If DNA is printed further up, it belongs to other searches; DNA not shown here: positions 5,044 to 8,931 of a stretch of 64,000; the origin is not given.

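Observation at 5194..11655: Four-gene operon PP2C phosphatase / membrane kinase / small TM protein / giant P-loop NTPase: candidate undescribed phospho-regulated, membrane-associated conflict or signalling system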

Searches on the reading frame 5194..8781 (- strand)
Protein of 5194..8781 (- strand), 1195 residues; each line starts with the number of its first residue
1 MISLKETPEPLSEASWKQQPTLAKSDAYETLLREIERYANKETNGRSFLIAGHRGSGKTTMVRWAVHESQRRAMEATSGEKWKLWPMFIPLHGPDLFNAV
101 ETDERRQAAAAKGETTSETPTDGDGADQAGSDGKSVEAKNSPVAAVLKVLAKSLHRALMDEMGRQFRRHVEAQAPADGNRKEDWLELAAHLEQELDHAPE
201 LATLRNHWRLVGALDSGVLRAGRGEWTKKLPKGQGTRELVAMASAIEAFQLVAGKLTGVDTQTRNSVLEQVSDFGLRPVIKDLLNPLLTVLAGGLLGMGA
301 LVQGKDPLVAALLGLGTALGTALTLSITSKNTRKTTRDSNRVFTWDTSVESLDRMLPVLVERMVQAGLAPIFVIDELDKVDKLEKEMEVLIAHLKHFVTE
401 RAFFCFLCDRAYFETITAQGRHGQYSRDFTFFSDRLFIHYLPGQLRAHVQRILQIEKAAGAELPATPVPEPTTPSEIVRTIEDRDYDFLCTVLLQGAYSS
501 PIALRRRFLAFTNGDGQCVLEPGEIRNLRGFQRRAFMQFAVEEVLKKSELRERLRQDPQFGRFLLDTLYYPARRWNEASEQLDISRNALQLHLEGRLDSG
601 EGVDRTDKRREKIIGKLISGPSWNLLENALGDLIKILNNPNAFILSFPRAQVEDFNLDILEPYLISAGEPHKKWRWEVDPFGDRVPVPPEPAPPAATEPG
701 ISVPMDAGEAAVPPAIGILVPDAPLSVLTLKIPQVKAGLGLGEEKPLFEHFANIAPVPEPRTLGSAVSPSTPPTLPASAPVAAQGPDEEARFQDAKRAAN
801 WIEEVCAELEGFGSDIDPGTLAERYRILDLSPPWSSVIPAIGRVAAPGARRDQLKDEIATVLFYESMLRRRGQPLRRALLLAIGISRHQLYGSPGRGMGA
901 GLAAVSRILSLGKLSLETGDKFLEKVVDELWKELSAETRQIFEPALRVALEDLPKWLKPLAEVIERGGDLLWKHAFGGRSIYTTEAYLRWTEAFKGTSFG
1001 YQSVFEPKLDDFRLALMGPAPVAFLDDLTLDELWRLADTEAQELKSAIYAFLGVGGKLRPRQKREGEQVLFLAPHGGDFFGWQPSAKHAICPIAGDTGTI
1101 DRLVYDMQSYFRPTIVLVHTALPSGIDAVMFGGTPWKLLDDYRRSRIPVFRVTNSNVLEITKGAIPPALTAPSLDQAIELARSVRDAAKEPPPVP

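Call 3: search_protein_families(library=pfam, proteins=[window:5194-8781:-], max_evalue=0.01)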
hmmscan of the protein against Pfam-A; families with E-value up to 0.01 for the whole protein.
window:5194-8781:- (1195 aa): 5 families
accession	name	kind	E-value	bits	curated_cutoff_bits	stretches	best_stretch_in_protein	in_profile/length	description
PF13191.12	AAA_16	-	3.2e-06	28.2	32.6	1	29-152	10-125/167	AAA ATPase domain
PF01637.24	ATPase_2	-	0.00093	19.5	33.2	0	31-71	7-46/225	ATPase domain predominantly from Archaea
PF24389.1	ORC-CDC6-like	-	0.0013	17.9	27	1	44-96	31-85/571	ORC-CDC6-like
PF13401.12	AAA_22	-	0.0026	18.5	27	0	45-93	5-33/130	AAA domain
PF00004.35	AAA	-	0.0034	18.3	21.2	0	49-81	2-34/131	ATPase family associated with various cellular activities (AAA)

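Call 4: search_protein_families(library=padloc, proteins=[window:5194-8781:-], max_evalue=0.01)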
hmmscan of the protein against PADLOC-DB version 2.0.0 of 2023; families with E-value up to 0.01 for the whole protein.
window:5194-8781:- (1195 aa): 1 family
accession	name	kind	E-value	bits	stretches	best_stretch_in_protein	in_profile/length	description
PDLC01994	RtcR_PspF1--CARF_AAA_HTH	-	5.6e-05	20.4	1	19-74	161-210/468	-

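Call 9: search_protein_families(library=ncbifam, proteins=[window:5194-8781:-], max_evalue=0.01)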
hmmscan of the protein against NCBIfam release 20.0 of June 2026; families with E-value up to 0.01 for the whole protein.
window:5194-8781:- (1195 aa): 1 family
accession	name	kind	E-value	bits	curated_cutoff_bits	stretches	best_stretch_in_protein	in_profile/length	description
NF003229.0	PRK04195.1-5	equivalog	0.0016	17.3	280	1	24-74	22-73/413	replication factor C large subunit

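Call 10: find_homologous_proteins(query=window:5194-8781:-)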
Query window:5194-8781:- (1195 aa): 317 proteins with E <= 0.001 among 8000 candidates; the best 120 are listed.
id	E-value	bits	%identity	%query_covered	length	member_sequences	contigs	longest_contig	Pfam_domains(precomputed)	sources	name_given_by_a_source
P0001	0.0e+0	2719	100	100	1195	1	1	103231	PF13191.13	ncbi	-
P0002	0.0e+0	1910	73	99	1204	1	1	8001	PF13191.13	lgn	-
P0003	7.0e-175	602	36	99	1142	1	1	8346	PF13191.13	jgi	jgi:hypothetical protein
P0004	1.2e-119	419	35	77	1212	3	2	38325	-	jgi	-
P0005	1.5e-119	419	41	50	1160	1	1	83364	-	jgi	jgi:hypothetical protein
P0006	1.3e-114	402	39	57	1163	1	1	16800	PF13401.13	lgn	-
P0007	1.7e-112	395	40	54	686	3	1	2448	PF13401.13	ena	-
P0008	7.9e-111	390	40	50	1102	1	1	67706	-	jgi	jgi:hypothetical protein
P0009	2.5e-109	385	39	50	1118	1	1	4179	-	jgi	jgi:hypothetical protein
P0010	1.6e-108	382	36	59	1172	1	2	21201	PF13401.13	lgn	-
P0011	5.7e-108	380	38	51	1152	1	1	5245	-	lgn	-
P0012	1.0e-103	366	34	59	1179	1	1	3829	-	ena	-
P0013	1.1e-101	360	33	57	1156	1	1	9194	-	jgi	jgi:hypothetical protein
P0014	2.2e-101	359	36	52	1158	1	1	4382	-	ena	-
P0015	3.9e-101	358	36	49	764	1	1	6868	PF13191.13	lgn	-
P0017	1.3e-99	353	38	49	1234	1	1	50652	PF13191.13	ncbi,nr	ncbi:MAG: hypothetical protein QNI99_02695 [Woeseiaceae bacterium]|nr:hypothetical protein [Woeseiac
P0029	1.2e-92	330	37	50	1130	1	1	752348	-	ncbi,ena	-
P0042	1.1e-88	316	35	50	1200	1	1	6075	-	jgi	jgi:Cdc6-like AAA superfamily ATPase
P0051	1.0e-86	310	34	52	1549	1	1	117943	PF25168.2,PF25174.2,PF24814.2,PF24805.2,PF23381.2,PF25173.2,PF25175.2,PF24817.2,PF24780.2,PF24807.2,PF00400.39,PF23414.2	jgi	-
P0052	1.1e-86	310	35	50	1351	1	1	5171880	-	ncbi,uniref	ncbi:hypothetical protein [Niveibacterium sp. SC-1]|uniref:hypothetical protein n=1 Tax=Niveibacteri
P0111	1.2e-78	283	30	54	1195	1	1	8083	-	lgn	-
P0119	8.1e-78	281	35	50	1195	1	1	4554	PF13191.13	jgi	-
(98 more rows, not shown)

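Call 11: find_related_loci(query=window:5194-8781:-, collection=genome_contigs, flank=10000)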
Query window:5194-8781:- (1195 aa) in genome_contigs; peptide patterns used: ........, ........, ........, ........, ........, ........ (x = any residue, [..] = any of these).
58 stretches matched a pattern, but none encodes a relative of the query by tblastn (E <= 1e-3).

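Call 12: find_encoding_contigs(protein=P0001, flank=10000, max_places=2)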
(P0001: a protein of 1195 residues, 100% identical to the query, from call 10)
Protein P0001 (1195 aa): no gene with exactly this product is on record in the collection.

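Call 13: find_encoding_contigs(protein=P0052, flank=10000, max_places=2)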
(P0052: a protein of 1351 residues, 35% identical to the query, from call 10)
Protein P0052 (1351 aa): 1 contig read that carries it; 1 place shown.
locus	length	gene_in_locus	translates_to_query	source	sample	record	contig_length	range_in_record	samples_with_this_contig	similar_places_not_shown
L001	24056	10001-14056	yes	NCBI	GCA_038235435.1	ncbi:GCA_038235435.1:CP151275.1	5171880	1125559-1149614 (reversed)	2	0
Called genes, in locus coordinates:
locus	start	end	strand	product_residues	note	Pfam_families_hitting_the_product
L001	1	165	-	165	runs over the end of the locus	PF09500:YiiD_C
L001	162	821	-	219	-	PF01323:DSBA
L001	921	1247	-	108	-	-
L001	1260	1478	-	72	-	PF13619:KTSC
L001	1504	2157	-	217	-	-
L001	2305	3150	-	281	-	PF21917:NMB0537_N, PF00571:CBS (weak), PF03471:CorC_HlyC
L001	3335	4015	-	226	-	PF02130:YbeY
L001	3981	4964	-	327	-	PF02562:PhoH, PF13245:AAA_19 (weak), PF13604:AAA_30 (weak)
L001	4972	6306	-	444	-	PF00919:UPF0004, PF04055:Radical_SAM, PF01938:TRAM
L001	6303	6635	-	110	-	-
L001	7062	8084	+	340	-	PF00356:LacI, PF00532:Peripla_BP_1, PF13407:Peripla_BP_4, PF13377:Peripla_BP_3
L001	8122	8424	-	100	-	PF03992:ABM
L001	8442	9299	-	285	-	PF20240:DUF6597 (weak), PF00165:HTH_AraC (faint), PF12833:HTH_18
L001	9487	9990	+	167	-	-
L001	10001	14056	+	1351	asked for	-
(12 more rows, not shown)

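Call 14: find_encoding_contigs(protein=P0029, flank=10000, max_places=2)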
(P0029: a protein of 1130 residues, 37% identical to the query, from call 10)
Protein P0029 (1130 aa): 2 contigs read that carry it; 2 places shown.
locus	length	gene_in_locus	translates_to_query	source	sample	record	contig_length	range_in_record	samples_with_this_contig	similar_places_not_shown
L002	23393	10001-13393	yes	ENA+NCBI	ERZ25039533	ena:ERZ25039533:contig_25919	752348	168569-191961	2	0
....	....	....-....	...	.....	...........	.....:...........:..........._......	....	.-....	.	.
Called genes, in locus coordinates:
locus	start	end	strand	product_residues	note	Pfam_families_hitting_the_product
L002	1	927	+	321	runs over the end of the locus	PF08379:Bact_transglu_N, PF01841:Transglut_core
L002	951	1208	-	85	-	PF04226:Transgly_assoc (weak)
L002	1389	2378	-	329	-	PF00532:Peripla_BP_1, PF13407:Peripla_BP_4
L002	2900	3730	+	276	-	-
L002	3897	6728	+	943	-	-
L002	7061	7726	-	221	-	-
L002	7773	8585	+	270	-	PF01039:Carboxyl_trans, PF03255:ACCA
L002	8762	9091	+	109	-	-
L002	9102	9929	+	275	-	-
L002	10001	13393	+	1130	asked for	-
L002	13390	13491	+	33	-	-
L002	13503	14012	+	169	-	-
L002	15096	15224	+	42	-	-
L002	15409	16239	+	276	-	-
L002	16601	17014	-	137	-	PF04075:F420H2_quin_red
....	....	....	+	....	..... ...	-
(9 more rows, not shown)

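Call 15: find_encoding_contigs(protein=P0017, flank=10000, max_places=2)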
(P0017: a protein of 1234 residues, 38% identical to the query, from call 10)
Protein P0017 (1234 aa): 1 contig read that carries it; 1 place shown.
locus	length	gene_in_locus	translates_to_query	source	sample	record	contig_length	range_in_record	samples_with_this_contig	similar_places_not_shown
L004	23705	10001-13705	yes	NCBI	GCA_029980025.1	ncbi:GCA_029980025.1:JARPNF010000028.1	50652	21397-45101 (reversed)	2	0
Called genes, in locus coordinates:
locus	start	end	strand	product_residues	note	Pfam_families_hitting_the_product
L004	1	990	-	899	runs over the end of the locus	PF04151:PPC (weak)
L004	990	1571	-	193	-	-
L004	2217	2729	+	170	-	-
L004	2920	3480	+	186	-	PF13328:HD_4, PF01966:HD (weak)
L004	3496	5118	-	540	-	PF07690:MFS_1, PF10947:DUF2628 (weak)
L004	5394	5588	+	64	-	PF04588:HIG_1_N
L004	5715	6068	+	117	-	PF06262:Zincin_1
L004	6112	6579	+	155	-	PF01575:MaoC_dehydratas, PF13452:FAS1_DH_region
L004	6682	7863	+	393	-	PF00108:Thiolase_N, PF02803:Thiolase_C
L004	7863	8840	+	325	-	PF08240:ADH_N, PF00107:ADH_zinc_N, PF13602:ADH_zinc_N_2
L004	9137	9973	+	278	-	-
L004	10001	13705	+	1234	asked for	PF13191:AAA_16 (faint)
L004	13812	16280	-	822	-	PF07715:Plug, PF00593:TonB_dep_Rec_b-barrel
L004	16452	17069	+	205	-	PF00719:Pyrophosphatase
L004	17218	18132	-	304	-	PF00248:Aldo_ket_red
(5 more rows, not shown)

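Call 16: find_encoding_contigs(protein=P0002, flank=10000, max_places=2)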
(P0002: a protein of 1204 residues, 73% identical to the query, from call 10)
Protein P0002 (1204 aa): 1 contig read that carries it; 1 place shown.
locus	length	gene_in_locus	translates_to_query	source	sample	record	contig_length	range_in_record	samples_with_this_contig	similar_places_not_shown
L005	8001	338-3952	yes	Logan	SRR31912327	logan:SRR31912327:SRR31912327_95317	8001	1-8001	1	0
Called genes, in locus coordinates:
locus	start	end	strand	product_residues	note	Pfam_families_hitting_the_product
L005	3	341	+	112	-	?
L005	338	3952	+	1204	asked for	PF13191:AAA_16 (weak)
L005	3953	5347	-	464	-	-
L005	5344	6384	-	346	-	PF06258:Mito_fiss_Elm1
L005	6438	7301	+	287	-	PF00795:CN_hydrolase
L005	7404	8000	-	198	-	?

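Call 17: find_encoding_contigs(protein=P0003, flank=10000, max_places=2)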
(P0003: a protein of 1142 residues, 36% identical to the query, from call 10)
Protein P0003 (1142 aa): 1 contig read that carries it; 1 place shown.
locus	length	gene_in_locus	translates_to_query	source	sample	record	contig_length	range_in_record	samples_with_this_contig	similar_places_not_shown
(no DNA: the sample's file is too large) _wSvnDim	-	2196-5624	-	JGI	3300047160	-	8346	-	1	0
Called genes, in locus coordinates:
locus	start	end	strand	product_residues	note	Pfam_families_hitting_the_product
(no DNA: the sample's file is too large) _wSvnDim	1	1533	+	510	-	?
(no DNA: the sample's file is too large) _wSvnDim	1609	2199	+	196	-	-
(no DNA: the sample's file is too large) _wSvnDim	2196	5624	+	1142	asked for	PF13191:AAA_16 (weak)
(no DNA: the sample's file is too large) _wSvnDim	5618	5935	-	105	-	-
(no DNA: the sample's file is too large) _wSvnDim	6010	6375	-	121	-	PF07883:Cupin_2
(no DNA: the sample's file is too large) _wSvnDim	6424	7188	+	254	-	-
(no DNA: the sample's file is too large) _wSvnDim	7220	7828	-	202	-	PF13328:HD_4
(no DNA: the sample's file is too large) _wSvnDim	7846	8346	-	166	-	?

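Call 18: find_encoding_contigs(protein=P0004, flank=10000, max_places=2)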
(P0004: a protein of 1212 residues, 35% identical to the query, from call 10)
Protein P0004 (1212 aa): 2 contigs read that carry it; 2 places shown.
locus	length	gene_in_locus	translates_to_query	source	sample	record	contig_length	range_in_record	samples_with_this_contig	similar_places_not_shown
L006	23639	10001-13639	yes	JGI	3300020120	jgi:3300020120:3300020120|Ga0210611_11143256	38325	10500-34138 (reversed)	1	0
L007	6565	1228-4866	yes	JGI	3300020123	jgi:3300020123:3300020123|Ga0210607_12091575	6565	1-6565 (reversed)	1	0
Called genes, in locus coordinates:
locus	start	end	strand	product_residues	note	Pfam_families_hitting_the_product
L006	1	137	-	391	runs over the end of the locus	PF01979:Amidohydro_1, PF07969:Amidohydro_3 (weak)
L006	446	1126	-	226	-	-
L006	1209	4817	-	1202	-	PF17757:UvrB_inter, PF02559:CarD_TRCF_RID, PF00270:DEAD, PF04851:ResIII, PF00271:Helicase_C, PF22590:Cas3-like_C_2 (weak), PF03461:TRCF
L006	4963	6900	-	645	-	PF17957:Big_7 (faint)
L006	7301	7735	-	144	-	-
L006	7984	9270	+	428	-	PF00202:Aminotran_3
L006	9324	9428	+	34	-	-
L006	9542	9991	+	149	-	-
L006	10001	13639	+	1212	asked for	-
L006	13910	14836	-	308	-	PF00837:T4_deiodinase, PF08534:Redoxin, PF00578:AhpC-TSA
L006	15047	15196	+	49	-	PF00578:AhpC-TSA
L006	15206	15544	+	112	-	PF00578:AhpC-TSA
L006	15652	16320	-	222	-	PF13462:Thioredoxin_4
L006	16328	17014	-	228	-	PF13098:Thioredoxin_2 (weak), PF13462:Thioredoxin_4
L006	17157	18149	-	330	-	PF05569:Peptidase_M56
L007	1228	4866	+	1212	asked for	-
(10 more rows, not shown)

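Call 19: find_encoding_contigs(protein=P0005, flank=10000, max_places=2)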
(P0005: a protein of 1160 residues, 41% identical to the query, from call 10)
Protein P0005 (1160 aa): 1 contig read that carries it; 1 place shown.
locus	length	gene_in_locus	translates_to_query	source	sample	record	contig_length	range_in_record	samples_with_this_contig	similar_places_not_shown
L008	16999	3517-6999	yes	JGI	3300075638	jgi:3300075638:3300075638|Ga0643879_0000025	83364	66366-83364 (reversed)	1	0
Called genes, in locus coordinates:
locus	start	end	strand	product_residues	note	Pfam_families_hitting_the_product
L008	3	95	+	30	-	?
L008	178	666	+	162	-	PF12867:DinB_2 (weak)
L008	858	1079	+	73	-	-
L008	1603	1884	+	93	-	PF04368:DUF507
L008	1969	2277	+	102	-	PF04368:DUF507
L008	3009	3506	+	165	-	-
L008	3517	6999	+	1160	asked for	-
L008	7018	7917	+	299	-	PF01149:Fapy_DNA_glyco, PF06831:H2TH, PF06827:zf-FPG_IleRS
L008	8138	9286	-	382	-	PF01435:Peptidase_M48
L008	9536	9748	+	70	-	-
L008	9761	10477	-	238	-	PF02585:PIG-L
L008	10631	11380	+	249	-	PF00106:adh_short, PF08659:KR, PF13561:adh_short_C2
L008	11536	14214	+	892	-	PF28598:PDH_E1_N, PF00456:Transketolase_N, PF17831:PDH_E1_M, PF22613:Transketolase_C_1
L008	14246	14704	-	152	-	PF00293:NUDIX, PF14815:NUDIX_4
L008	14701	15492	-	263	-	PF01497:Peripla_BP_2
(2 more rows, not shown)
